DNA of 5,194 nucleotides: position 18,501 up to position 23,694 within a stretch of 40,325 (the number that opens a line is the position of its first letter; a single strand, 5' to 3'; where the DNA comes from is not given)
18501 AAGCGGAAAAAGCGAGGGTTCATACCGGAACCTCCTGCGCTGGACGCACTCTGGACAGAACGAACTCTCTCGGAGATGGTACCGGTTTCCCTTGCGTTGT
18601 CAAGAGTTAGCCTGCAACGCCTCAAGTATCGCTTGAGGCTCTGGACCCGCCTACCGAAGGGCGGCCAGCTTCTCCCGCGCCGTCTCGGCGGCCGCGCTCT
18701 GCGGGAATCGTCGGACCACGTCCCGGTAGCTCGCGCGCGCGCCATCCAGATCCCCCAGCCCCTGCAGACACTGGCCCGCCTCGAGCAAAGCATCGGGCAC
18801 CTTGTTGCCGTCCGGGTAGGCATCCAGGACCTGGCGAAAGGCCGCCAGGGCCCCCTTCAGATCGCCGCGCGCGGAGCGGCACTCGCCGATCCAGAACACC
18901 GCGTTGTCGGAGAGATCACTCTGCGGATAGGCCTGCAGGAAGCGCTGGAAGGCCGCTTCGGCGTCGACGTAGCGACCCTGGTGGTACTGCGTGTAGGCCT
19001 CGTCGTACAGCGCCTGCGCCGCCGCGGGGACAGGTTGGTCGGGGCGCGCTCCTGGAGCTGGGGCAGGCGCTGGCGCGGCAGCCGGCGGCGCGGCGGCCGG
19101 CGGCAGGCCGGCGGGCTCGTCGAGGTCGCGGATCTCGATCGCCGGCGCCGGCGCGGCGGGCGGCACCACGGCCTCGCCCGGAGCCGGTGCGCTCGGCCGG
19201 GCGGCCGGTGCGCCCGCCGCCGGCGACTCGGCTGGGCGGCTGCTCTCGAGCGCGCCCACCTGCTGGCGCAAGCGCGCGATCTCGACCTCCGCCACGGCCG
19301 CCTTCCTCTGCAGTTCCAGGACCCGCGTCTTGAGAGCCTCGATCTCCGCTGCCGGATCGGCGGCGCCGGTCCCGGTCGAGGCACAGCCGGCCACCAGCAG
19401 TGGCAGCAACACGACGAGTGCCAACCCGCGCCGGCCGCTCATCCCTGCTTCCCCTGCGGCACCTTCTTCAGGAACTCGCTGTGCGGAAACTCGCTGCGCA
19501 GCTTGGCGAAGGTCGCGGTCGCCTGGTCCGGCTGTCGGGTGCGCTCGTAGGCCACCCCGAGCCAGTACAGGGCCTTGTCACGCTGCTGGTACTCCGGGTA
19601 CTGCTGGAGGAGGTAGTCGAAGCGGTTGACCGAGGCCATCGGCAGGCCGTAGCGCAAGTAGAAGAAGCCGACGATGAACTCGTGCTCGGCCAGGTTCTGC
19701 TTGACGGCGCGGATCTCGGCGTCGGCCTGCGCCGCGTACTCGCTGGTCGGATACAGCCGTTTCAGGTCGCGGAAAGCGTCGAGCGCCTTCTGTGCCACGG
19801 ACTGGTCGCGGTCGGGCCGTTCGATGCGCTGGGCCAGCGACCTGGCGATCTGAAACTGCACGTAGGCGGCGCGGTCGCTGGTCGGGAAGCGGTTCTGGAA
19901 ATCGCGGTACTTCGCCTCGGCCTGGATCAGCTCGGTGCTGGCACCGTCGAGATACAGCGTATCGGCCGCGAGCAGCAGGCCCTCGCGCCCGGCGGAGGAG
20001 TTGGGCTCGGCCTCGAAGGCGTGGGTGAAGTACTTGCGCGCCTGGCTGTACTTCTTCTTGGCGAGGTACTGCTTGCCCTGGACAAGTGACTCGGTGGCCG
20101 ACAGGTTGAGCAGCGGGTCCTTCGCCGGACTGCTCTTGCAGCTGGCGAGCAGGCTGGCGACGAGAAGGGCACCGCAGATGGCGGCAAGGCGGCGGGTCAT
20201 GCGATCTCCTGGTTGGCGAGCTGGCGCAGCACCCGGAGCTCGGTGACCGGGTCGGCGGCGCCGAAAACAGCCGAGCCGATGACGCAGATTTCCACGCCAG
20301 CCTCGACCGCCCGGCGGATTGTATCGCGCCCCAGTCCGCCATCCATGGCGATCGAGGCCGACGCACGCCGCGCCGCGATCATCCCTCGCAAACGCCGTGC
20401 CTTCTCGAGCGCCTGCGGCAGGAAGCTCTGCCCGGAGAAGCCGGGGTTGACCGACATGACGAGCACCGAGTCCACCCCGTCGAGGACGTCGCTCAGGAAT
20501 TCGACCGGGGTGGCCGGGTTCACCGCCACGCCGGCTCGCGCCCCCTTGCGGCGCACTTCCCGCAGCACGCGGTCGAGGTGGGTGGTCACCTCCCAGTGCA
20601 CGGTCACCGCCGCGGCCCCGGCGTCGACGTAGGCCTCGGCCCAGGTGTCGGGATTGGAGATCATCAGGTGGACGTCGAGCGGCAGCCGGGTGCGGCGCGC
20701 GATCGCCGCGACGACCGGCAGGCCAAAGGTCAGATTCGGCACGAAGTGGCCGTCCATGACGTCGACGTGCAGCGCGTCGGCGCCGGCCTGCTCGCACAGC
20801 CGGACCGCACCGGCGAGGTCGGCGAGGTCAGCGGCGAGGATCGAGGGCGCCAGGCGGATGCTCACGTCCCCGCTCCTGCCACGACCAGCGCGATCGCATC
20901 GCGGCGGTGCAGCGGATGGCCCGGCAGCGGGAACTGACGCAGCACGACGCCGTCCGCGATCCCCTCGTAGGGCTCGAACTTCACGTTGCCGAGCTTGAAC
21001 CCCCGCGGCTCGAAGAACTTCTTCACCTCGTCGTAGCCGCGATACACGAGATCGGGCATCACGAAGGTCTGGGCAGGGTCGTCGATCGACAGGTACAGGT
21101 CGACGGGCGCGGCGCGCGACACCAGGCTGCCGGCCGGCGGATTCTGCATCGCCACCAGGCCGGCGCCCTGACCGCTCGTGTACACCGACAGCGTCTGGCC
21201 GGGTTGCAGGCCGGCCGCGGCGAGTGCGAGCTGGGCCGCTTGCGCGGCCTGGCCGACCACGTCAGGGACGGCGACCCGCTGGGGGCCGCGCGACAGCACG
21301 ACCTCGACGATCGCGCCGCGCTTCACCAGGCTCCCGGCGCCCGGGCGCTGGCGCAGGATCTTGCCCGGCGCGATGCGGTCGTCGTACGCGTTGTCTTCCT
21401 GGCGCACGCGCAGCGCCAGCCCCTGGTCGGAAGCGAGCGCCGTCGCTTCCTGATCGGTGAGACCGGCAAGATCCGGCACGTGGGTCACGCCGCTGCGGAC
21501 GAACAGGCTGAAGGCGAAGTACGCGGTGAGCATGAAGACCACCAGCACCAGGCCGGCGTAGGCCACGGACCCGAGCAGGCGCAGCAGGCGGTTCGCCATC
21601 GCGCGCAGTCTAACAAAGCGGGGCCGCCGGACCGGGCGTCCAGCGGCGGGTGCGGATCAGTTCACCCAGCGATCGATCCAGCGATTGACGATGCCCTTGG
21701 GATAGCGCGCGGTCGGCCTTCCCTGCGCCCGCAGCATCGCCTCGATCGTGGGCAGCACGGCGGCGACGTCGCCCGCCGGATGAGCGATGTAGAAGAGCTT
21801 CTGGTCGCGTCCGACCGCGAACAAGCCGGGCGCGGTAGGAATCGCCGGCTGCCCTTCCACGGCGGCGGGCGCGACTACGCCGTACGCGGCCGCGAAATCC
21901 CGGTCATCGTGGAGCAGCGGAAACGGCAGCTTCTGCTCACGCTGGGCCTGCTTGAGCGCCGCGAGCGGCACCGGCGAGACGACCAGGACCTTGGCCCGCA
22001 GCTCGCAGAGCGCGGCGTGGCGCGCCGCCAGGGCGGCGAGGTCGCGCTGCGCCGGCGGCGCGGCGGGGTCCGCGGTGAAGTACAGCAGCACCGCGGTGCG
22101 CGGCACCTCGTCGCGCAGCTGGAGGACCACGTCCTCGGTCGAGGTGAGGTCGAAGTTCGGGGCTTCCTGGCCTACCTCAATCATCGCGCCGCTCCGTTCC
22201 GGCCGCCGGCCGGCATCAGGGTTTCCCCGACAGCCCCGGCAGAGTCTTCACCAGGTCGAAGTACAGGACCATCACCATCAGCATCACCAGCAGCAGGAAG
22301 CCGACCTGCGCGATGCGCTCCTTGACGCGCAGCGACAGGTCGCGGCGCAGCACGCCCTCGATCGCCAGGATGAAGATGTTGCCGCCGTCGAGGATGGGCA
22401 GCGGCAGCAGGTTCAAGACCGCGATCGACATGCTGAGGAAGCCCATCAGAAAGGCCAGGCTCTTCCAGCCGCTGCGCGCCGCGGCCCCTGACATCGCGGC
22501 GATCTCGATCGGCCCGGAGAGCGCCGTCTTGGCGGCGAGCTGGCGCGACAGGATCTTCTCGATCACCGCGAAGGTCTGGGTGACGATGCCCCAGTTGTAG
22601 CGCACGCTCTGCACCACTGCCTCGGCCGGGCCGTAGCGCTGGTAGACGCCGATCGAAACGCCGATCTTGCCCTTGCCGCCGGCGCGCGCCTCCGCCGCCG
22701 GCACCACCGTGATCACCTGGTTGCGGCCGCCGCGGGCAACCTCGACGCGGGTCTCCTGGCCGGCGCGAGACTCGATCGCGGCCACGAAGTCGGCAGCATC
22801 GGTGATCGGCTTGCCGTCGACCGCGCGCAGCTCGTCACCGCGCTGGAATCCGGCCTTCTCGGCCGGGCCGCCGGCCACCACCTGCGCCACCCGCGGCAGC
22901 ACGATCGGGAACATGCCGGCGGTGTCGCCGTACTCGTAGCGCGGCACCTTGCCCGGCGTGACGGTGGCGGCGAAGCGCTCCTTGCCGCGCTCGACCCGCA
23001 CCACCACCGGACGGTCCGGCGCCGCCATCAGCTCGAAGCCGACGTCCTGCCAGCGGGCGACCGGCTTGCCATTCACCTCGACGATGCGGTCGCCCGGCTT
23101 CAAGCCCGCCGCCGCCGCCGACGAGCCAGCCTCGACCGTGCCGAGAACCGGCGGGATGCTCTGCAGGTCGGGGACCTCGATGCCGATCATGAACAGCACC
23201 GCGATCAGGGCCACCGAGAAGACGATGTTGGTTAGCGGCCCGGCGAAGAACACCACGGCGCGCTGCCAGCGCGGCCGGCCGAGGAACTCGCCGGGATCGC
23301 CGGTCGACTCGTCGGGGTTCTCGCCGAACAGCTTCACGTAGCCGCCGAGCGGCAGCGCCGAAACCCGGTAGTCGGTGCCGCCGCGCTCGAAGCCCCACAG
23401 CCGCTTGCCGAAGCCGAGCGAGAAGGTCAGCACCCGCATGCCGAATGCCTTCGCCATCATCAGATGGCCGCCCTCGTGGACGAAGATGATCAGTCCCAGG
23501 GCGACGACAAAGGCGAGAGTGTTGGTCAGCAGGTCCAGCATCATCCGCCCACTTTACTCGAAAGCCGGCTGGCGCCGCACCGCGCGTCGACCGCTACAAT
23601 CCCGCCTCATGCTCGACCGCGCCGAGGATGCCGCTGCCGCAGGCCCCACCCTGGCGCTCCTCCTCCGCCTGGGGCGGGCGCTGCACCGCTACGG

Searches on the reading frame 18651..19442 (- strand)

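Call 44: search_protein_families(library=pfam, proteins=[window:18651-19442:-], max_evalue=0.01)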
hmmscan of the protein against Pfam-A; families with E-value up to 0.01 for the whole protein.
window:18651-19442:- (263 aa): 14 families
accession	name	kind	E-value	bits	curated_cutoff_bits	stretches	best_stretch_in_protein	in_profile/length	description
PF13174.12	TPR_6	-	1.4e-20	72.9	26.3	3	217-249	1-33/33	Tetratricopeptide repeat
PF07719.23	TPR_2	-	1.6e-14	53.1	27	1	142-174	1-33/34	Tetratricopeptide repeat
PF13432.12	TPR_16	-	8.3e-13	49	32.7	2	191-250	9-65/65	Tetratricopeptide repeat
PF14559.12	TPR_19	-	3.8e-12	46.8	25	2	191-259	3-68/68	Tetratricopeptide repeat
PF00515.34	TPR_1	-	2.1e-09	37.2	27.8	0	142-173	1-32/34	Tetratricopeptide repeat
PF13428.12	TPR_14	-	1.8e-08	34.7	23.5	1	216-253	1-38/44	Tetratricopeptide repeat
PF13181.12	TPR_8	-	2e-07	31.1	25.7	0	217-248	2-33/34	Tetratricopeptide repeat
PF13424.12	TPR_12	-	6.6e-07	29.9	30.1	1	184-247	8-76/77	Tetratricopeptide repeat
PF13525.12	YfiO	-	9.7e-07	29.2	25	1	140-263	40-137/203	Outer membrane lipoprotein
PF17874.7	TPR_MalT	-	1.4e-05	24.9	45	1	150-250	9-114/336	MalT-like TPR region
PF13371.12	TPR_9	-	4.7e-05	23.8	35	0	139-176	26-63/73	Tetratricopeptide repeat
PF13512.12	TPR_18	-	0.00036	21.2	21.9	0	141-183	46-88/145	Tetratricopeptide repeat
PF24575.1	TPR_Slam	-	0.0019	19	35.2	0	168-215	34-83/104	Surface lipoprotein assembly modifier, N-terminal TPR repeats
PF13176.12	TPR_7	-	0.0042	17.5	27.9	0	186-213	6-33/36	Tetratricopeptide repeat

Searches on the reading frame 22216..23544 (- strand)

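Call 7: search_protein_families(library=pfam, proteins=[window:22216-23544:-], max_evalue=0.01)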
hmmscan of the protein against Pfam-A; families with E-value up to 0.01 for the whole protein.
window:22216-23544:- (442 aa): 7 families
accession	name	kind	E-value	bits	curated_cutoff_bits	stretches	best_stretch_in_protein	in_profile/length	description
PF02163.28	Peptidase_M50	-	8e-62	208.9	27.2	1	11-422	1-221/221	Peptidase family M50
PF17820.7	PDZ_6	-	2.4e-28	98.1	27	2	219-271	2-54/54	PDZ domain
PF13180.12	PDZ_2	-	5.1e-21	75.2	27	2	218-280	15-78/80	PDZ domain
PF00595.29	PDZ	-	1.9e-15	57.4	23.2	2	131-167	26-62/81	PDZ domain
PF14685.13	PDZ_Tricorn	-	7.5e-10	39.1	25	2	226-279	31-87/88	Tricorn protease PDZ domain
PF21558.3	Pept_S41_N_bact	-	2.6e-07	30.9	27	1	142-168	14-40/87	Bacteroidetes, Peptidase, S41 family, N-terminal domain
PF04495.20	GRASP55_65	-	0.0014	19.4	27.7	0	218-299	46-128/138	GRASP55/65 PDZ-like domain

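Call 8: search_protein_families(library=ncbifam, proteins=[window:22216-23544:-], max_evalue=0.01)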
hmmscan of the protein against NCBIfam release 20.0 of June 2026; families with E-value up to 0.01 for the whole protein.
window:22216-23544:- (442 aa): 22 families
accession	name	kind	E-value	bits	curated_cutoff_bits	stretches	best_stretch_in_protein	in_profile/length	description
TIGR00054.1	TIGR00054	equivalog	1.4e-89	300.9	147.55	1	8-432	5-417/421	RIP metalloprotease RseP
NF008046.0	PRK10779.1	equivalog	2.6e-72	244.3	477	3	214-431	221-447/450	sigma E protease regulator RseP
NF041199.1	trx7_PDZ_seleno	equivalog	3.2e-19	69.1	300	2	134-196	207-271/390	Trx7/PDZ domain-containing (seleno)protein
TIGR02037.1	degP_htrA_DO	subfamily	6.1e-18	65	416.2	2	219-284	263-329/434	Do family serine endopeptidase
NF041521.1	HhoA_HhoB_HtrA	equivalog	4.5e-13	49.2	450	2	219-283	267-332/335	HhoA/HhoB/HtrA family serine endopeptidase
NF040960.1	MamE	equivalog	4.4e-12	45.4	800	2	219-332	471-584/659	magnetosome formation protease MamE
TIGR02860.1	spore_IV_B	equivalog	3.2e-11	42.8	305.25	2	141-199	124-182/402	SpoIVB peptidase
TIGR00225.1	prc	subfamily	4.6e-11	42.3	218.6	2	219-280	66-129/335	C-terminal processing peptidase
NF050055.1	SerProtHtrAMycob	equivalog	1.1e-07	31.1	800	1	218-285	433-501/502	serine protease HtrA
NF045589.1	Cterm_S41_CtpB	exception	1.6e-07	30.3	633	1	219-276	134-193/416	carboxyl-terminal processing protease CtpB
NF007526.1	PRK10139.1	equivalog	6.8e-07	28.3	756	1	219-281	295-358/456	serine endoprotease DegQ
NF047968.1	SerProtHtrA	equivalog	7.6e-07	28.8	470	1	219-280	293-355/357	serine protease HtrA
NF008189.1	PRK10942.1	equivalog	1.7e-06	26.8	720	0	136-168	319-351/477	serine endoprotease DegP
NF008147.1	PRK10898.1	equivalog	5e-06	25.9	408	1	218-279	282-344/352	outer membrane-stress sensor serine endopeptidase DegS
NF052377.1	lmo1851_S41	exception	9.8e-06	24.5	725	1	223-280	126-185/468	lmo1851 family serine protease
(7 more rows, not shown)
